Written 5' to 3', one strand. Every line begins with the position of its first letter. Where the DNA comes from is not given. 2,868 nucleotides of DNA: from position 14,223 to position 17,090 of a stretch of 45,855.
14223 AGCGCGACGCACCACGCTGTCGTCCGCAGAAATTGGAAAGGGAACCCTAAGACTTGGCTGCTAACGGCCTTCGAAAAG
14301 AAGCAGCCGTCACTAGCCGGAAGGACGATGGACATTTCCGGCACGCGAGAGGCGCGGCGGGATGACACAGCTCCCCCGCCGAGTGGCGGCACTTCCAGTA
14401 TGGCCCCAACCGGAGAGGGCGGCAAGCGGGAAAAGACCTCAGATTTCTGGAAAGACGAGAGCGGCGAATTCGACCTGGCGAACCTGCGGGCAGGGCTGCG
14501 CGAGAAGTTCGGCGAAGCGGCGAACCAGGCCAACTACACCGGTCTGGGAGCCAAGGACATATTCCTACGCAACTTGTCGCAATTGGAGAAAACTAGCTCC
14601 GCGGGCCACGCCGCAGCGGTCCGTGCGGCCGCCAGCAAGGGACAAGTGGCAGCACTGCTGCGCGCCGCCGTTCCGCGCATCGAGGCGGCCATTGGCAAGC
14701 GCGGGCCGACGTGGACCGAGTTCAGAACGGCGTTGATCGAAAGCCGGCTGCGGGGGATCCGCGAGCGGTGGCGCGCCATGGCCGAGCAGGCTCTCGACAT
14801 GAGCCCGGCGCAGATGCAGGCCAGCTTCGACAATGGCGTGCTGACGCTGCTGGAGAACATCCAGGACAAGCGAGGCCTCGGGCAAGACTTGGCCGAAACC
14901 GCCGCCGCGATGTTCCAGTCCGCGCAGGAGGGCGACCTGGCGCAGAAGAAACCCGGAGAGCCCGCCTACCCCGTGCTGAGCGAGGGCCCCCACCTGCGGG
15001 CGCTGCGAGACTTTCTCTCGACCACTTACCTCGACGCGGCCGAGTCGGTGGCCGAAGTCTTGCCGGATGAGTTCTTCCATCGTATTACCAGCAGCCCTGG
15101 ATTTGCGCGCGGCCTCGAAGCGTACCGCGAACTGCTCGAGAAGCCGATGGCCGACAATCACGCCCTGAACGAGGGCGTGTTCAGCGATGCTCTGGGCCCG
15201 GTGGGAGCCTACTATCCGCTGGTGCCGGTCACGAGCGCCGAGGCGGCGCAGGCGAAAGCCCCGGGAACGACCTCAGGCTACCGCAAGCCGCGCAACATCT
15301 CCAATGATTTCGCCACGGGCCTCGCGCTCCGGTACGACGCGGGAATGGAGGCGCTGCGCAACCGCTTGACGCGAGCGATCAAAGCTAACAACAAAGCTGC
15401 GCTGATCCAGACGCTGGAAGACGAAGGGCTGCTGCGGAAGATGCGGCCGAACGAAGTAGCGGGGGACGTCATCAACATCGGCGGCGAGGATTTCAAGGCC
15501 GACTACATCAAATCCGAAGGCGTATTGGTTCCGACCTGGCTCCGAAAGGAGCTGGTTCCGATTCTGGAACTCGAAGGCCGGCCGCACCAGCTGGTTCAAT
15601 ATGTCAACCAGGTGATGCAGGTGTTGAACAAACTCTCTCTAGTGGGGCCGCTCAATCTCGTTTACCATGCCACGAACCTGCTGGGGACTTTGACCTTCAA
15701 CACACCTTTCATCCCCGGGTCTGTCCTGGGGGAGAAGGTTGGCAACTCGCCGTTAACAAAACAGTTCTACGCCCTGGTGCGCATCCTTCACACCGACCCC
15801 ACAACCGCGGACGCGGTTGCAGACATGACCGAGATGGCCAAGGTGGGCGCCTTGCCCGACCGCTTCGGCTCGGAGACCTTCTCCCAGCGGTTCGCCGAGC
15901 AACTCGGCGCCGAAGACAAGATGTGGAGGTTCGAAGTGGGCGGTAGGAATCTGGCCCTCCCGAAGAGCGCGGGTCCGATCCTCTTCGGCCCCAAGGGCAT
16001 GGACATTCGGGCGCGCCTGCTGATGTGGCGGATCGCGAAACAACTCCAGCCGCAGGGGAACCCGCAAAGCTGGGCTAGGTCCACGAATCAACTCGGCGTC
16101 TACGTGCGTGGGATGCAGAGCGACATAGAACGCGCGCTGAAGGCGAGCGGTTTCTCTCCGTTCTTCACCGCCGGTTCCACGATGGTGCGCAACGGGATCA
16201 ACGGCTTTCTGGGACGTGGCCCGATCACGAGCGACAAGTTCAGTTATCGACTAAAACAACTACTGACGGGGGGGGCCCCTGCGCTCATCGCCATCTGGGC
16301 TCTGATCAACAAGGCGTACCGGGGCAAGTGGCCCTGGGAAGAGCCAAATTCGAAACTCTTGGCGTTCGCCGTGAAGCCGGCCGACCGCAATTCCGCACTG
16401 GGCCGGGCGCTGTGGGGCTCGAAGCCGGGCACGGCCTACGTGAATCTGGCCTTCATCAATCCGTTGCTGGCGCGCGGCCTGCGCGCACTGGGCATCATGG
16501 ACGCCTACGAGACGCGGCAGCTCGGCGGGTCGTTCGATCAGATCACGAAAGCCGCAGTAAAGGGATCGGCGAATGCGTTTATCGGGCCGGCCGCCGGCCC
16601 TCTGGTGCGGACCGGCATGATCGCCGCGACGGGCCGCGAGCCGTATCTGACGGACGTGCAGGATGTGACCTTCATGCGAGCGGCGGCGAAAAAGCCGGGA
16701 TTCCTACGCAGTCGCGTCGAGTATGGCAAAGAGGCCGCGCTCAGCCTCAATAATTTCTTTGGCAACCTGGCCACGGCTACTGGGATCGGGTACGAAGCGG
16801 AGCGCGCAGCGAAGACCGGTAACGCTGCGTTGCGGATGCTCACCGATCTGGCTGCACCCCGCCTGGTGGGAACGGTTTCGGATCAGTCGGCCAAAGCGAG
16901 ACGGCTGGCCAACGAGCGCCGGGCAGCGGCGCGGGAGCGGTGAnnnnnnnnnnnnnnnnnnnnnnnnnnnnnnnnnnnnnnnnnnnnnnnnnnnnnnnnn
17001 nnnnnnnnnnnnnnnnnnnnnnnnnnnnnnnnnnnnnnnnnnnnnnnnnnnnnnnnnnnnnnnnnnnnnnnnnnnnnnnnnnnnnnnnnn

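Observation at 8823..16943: A 2,706-codon ORF in the ejected-core-protein slot that looks like a virion-delivered polyvalent protein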

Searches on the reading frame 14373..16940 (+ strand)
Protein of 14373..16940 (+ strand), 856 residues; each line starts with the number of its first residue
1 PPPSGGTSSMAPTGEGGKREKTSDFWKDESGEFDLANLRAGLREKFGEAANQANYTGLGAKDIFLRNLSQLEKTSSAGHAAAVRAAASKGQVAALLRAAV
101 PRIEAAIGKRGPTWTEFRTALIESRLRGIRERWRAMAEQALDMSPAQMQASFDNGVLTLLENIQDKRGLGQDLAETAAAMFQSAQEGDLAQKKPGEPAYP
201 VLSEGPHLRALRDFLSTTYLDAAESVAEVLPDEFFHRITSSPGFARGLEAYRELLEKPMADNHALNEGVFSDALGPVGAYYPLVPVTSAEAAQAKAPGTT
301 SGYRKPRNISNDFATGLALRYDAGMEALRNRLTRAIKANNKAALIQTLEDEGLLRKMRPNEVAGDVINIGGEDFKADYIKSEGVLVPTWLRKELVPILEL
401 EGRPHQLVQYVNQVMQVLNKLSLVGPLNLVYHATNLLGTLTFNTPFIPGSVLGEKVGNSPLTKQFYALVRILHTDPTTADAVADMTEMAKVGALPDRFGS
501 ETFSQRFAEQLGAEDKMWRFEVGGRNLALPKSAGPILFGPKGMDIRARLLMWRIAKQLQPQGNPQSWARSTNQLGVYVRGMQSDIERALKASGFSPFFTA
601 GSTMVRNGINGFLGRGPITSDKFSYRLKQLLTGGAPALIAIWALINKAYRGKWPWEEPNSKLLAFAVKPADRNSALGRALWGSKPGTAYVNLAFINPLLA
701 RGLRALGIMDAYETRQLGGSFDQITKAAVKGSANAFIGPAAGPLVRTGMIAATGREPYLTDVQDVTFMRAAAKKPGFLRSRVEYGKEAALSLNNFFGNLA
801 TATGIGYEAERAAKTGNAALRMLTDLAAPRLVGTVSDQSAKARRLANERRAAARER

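Call 26: find_homologous_proteins(query=window:14520-16940:+, max_evalue=0.001)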
Query window:14520-16940:+ (807 aa): 9 proteins with E <= 0.001 among 8000 candidates.
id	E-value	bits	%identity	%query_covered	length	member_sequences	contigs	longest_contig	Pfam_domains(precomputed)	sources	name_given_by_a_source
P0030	1.7e-195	670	44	99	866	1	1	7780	-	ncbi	-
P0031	6.0e-189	648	45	100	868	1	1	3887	-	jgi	jgi:hypothetical protein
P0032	5.6e-181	622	42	100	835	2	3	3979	-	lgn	-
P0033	2.0e-180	620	44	99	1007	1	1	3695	-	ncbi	-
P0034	3.2e-160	553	40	99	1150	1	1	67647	-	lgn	-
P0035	6.7e-154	532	41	96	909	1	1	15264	-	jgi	jgi:hypothetical protein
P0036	6.7e-154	532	41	93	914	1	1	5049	-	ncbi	-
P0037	3.9e-142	494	45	73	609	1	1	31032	-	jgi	jgi:hypothetical protein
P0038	1.3e-136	475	41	79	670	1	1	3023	-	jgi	jgi:hypothetical protein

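Call 27: find_encoding_contigs(protein=P0034, flank=10000, max_places=2)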
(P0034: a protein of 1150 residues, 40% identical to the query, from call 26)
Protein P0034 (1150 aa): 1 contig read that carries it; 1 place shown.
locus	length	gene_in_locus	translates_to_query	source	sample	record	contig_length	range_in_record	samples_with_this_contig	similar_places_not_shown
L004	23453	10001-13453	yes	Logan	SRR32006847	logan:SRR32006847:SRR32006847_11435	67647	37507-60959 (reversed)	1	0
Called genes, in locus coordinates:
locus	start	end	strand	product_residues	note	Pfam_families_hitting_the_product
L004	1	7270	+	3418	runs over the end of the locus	PF13563:2_5_RNA_ligase2, PF13872:AAA_34, PF04851:ResIII, PF13871:Helicase_C_4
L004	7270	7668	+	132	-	-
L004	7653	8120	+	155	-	-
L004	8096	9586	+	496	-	PF00708:Acylphosphatase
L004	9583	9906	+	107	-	-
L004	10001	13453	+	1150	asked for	-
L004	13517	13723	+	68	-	PF24729:Acb2_Tad1_hairpin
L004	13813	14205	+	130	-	-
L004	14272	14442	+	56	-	-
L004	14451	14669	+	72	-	-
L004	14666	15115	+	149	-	-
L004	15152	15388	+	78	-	-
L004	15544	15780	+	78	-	-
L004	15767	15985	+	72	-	-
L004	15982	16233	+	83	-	-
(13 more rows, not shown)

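Call 28: find_encoding_contigs(protein=P0037, flank=10000, max_places=2)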
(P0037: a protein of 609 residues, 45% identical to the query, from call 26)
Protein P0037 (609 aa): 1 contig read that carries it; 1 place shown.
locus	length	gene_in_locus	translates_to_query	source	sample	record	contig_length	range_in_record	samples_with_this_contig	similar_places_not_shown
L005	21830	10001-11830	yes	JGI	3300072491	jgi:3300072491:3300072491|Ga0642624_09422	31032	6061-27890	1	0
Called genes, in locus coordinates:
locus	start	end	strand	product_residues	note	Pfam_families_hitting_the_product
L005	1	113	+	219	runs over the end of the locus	-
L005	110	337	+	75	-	-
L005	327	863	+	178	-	PF24175:SU10_adaptor (weak)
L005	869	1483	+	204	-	PF24175:SU10_adaptor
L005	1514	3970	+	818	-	-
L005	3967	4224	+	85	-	PF00166:Cpn10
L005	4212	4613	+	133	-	-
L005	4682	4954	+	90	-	-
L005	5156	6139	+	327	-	-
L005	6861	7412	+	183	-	-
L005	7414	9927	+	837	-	PF18763:ddrB-ParB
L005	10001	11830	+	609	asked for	-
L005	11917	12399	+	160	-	-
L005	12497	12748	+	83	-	-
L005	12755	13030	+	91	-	-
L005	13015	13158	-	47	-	-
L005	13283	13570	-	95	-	-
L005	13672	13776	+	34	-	-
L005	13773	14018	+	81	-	-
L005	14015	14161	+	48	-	-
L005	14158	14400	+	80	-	-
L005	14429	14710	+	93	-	-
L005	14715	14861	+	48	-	-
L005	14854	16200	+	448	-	-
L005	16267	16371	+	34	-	-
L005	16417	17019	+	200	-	-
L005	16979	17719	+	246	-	-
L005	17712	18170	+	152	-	-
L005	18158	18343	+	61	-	-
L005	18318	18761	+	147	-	-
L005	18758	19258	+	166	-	-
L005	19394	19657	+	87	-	-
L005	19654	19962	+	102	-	-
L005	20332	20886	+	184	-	PF01555:N6_N4_Mtase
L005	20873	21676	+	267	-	PF00145:DNA_methylase (weak)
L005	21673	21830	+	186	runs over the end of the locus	PF25680:Mom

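Call 29: find_encoding_contigs(protein=P0035, flank=10000, max_places=2)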
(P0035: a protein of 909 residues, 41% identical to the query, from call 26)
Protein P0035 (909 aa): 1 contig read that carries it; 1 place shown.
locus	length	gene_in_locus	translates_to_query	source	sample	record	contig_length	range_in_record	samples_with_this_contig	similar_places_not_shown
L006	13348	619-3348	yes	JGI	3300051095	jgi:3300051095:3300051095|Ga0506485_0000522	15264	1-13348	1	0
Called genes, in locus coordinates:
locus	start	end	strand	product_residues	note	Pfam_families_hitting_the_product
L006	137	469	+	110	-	-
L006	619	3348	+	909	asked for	-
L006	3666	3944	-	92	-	-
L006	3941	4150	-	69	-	-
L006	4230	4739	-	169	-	-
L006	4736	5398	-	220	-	PF10544:T5orf172, PF13455:MUG113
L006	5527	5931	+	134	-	-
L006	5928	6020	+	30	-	-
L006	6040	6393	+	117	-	-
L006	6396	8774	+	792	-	PF05203:Hom_end_hint, PF00196:GerE (weak), PF05204:Hom_end (weak), PF13479:AAA_24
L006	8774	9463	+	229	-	PF05565:Sipho_Gp157 (weak)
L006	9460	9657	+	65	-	-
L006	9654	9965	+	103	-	-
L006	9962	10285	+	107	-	-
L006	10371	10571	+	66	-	-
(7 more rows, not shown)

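Call 38: search_protein_families(library=pfam, proteins=[window:14373-16940:+], max_evalue=10)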
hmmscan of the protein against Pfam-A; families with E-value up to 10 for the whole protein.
window:14373-16940:+ (856 aa): 1 family
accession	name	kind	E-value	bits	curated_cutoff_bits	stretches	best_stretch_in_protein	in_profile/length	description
PF17920.6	TetR_C_16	-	0.033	14.9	26.2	1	68-128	12-74/107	Tetracyclin repressor-like, C-terminal domain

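Call 50: predict_structure(alignment_id=A2)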
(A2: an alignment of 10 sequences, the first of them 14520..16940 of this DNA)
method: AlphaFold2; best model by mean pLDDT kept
length: 807 residues; sequences in the alignment: 10
mean_pLDDT: 54.8   pTM: 0.30
mean pLDDT of the five models: 54.8, 52.4, 49.7, 49.4, 49.2
residues with pLDDT >= 90: 0; 70-90: 240; 50-70: 184; < 50: 383
segments of 3 or more residues with pLDDT < 50: 1-20, 25-43, 116-121, 212-288, 352-392, 394-415, 453-456, 458-492, 526-585, 689-783
pLDDT, mean of each block of 10 residues (from residue 1): 28 42 43 36 53 81 78 69 79 83 71 51 73 79 61 76 85 69 79 81 63 37 32 41 38 31 29 36 48 71 79 77 79 79 65 38 34 28 41 42 41 52 62 74 62 48 36 35 38 58 74 77 50 34 29 30 36 43 51 77 77 81 71 68 62 60 74 65 53 41 42 36 34 36 36 37 36 34 55 67 57
secondary structure, 60 per line:
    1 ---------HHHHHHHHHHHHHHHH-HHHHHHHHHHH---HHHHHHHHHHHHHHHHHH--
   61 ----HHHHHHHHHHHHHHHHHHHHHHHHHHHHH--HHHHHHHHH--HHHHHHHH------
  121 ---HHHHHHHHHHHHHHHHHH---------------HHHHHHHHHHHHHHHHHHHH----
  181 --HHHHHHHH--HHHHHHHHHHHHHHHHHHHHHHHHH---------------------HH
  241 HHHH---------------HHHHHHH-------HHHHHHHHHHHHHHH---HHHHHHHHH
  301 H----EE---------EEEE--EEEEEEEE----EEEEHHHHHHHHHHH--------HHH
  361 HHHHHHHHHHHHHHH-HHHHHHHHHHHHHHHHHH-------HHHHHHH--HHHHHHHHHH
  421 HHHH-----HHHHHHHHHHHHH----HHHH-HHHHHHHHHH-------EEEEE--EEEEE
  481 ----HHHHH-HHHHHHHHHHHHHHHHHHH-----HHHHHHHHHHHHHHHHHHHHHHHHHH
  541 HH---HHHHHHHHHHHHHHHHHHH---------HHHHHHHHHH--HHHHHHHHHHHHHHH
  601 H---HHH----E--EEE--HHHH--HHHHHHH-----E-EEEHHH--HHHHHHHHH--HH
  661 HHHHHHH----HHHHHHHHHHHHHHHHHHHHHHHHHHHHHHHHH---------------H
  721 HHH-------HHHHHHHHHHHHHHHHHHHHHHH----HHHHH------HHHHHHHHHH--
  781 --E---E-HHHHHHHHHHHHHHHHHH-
elements in order (helices of 4 or more, strands of 3 or more residues): H10-25 H27-37 H41-58 H65-93 H96-104 H107-114 H124-141 H157-176 H183-190 H193-217 H239-244 H260-266 H274-288 H292-301 E317-320 E323-330 E335-338 H339-349 H358-375 H377-394 H402-408 H411-424 H430-442 H447-450 H452-461 E469-473 E476-480 H485-489 H491-509 H515-542 H546-564 H574-583 H586-601 E615-617 H620-623 H626-632 E640-642 H648-656 H659-667 H672-704 H720-723 H731-753 H758-762 H769-778 H789-806

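Call 51: search_protein_representatives(alignment_id=A2)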
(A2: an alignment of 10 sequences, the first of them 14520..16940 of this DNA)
Query: 10 sequences, 837 profile positions. Proteins with E-value up to 0.001 (for the whole library): 1011; up to 1e-10: 624; up to 1e-30: 285. The best 150 are listed.
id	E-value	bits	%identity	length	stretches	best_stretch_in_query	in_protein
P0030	0.0e+00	1344.2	-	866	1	18-832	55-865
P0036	0.0e+00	1227.3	-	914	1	65-833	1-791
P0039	0.0e+00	1190.3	-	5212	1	24-831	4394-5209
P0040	0.0e+00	1181.5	-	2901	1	37-832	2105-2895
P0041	0.0e+00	1173.3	-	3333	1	20-832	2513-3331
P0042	0.0e+00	1170.0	-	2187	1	6-834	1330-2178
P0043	0.0e+00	1169.7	-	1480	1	40-834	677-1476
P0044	0.0e+00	1162.5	-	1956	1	12-836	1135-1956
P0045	0.0e+00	1159.8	-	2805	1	22-833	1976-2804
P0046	0.0e+00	1158.6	-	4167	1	25-834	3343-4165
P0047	0.0e+00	1156.3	-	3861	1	14-832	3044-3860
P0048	0.0e+00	1118.7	-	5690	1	20-831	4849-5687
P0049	0.0e+00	1118.5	-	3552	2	42-833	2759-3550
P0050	0.0e+00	1118.0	-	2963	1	23-832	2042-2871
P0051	0.0e+00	1088.5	-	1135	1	30-832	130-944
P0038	0.0e+00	1050.4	-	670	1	187-833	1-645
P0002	2.4e-182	624.8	-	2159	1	37-815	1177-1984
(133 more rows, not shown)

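Call 54: find_related_loci(query=A2, collection=viral_contigs, flank=10000)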
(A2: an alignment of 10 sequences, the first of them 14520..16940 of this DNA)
Query A2 (807 aa) in viral_contigs; peptide patterns used: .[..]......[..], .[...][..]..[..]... (x = any residue, [..] = any of these).
60 stretches matched a pattern; 11 encode a relative of the query (tblastn E <= 1e-3); 10 distinct loci.
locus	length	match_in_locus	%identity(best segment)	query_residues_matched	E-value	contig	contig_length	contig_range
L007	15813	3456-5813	42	1-807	0e+0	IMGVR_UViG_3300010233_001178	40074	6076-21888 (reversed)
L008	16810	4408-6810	43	3-802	0e+0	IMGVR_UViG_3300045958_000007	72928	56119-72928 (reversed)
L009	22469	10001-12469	39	12-804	2e-161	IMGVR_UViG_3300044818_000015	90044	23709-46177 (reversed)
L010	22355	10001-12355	39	5-801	8e-160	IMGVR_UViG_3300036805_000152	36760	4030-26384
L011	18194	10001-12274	39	6-774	2e-152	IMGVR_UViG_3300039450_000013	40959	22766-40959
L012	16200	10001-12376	31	12-806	6e-121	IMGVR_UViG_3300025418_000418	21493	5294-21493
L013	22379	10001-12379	46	3-800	0e+0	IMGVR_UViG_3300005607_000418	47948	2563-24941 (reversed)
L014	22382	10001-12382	42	1-801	0e+0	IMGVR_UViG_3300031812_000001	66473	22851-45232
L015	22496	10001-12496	28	13-798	2e-86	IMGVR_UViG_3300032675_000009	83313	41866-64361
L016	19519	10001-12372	29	12-806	4e-105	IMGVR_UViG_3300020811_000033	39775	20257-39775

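Call 55: find_related_loci(query=A2, collection=genome_contigs, flank=10000)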
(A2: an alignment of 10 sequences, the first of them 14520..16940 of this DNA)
Query A2 (807 aa) in genome_contigs; peptide patterns used: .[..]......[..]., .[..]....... (x = any residue, [..] = any of these).
26 stretches matched a pattern; 2 encode a relative of the query (tblastn E <= 1e-3); 2 distinct loci.
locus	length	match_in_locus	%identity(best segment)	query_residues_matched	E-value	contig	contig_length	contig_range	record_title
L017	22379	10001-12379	46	3-800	0e+0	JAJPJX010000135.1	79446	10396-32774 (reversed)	MAG: Solibacteraceae bacterium isolate Centralia_MAG_57 k107_15184895, whole genome shotgun sequence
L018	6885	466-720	44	410-505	3e-19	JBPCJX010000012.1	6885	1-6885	MAG: Bryobacteraceae bacterium isolate TH_ant_mag_37 S1Ck127_5844859_flag_0_multi_8.9485_len_6885, whole genome shotgun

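Call 60: search_protein_families(library=pfam, alignment_id=A4, max_evalue=0.0001)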
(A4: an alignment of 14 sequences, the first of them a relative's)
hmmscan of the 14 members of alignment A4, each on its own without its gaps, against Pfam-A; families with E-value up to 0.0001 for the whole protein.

A. member 1, P0046 (4167 aa): 2 families
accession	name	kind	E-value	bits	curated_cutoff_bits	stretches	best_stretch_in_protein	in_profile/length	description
PF01464.25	SLT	-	4.6e-23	81.5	21.3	1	35-129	3-104/117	Transglycosylase SLT domain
PF00271.37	Helicase_C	-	5.1e-06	27.1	23.5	1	2376-2449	39-110/110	Helicase conserved C-terminal domain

B. families by the number of members that match (of 14 scanned): 11 families
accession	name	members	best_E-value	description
PF13872.12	AAA_34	6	5.1e-106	P-loop containing NTP hydrolase pore-1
PF13871.12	Helicase_C_4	6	2.2e-84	C-terminal domain on Strawberry notch homologue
PF00176.29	SNF2-rel_dom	5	3.6e-12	SNF2-related domain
PF04851.21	ResIII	4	2.3e-10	Type III restriction enzyme, res subunit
PF00271.37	Helicase_C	3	6.4e-08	Helicase conserved C-terminal domain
PF07669.17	Eco57I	3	1.9e-05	Eco57I restriction-modification methylase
PF18763.7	ddrB-ParB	1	3.4e-31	ddrB-like ParB superfamily domain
PF01464.25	SLT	1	4.6e-23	Transglycosylase SLT domain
PF09397.16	FtsK_gamma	1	3.8e-22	Ftsk gamma domain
PF13563.12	2_5_RNA_ligase2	1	1.4e-09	2'-5' RNA ligase superfamily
PF14890.11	Intein_splicing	1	5.2e-05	Intein splicing domain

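Call 63: search_dna_similar(query=window:14520-16940:+, collection=phages, mode=protein, max_evalue=1, max_rows=20)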
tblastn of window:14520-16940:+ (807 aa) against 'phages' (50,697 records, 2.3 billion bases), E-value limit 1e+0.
No match.

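Call 64: search_dna_similar(query=window:14520-16940:+, collection=plasmids, mode=protein, max_evalue=1, max_rows=10)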
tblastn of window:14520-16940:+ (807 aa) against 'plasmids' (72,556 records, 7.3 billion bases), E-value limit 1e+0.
No match.

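Call 70: search_solved_structures(query=A5, max_evalue=10)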
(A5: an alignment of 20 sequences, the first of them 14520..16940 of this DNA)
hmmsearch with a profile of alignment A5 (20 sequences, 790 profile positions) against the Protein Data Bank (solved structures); distinct sequences matched with E-value up to 10: 1.
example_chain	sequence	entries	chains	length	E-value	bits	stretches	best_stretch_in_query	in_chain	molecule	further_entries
5cwc_A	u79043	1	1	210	8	7.8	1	94-189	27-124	Designed helical repeat protein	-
